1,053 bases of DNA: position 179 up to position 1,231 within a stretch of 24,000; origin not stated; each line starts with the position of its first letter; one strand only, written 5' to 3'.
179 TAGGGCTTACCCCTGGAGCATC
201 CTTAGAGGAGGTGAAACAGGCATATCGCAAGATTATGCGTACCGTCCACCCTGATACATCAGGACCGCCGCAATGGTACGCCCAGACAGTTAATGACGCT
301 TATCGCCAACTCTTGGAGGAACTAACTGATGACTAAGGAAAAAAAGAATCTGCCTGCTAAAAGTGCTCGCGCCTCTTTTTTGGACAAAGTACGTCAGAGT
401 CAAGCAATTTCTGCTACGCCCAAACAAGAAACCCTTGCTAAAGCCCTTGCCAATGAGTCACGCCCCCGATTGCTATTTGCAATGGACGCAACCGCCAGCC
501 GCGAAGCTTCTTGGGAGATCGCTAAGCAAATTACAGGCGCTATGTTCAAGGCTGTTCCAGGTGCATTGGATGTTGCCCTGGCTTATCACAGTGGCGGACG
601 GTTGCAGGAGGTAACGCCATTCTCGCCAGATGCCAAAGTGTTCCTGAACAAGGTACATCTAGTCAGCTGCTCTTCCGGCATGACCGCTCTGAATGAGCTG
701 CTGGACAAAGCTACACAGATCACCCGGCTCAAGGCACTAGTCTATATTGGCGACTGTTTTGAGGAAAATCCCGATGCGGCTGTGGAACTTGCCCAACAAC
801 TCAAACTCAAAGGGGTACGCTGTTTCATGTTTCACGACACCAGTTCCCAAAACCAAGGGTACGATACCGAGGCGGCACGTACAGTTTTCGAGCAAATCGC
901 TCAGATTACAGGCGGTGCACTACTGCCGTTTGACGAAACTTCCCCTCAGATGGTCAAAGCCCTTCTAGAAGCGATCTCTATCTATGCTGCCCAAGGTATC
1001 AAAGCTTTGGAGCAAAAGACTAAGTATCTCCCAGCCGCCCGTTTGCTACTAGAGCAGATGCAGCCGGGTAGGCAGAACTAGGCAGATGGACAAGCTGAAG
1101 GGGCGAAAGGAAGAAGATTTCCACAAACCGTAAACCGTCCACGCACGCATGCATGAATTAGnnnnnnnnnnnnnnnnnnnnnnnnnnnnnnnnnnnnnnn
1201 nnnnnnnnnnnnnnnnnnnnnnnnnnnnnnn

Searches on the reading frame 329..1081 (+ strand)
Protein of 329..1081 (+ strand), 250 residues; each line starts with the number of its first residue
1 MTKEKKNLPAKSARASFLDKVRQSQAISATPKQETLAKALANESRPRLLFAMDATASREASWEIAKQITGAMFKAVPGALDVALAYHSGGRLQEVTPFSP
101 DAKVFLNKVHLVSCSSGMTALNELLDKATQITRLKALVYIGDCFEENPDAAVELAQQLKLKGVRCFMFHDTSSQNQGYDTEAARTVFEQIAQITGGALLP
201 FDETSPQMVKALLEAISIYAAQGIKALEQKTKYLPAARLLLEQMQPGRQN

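Call 10: search_protein_families(library=pfam, proteins=[window:329-1081:+], max_evalue=0.01)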
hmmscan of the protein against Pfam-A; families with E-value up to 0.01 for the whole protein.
window:329-1081:+ (250 aa): 1 family
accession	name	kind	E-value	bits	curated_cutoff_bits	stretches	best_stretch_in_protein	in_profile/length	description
PF13519.12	VWA_2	-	0.001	20.1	27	1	49-133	2-90/107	von Willebrand factor type A domain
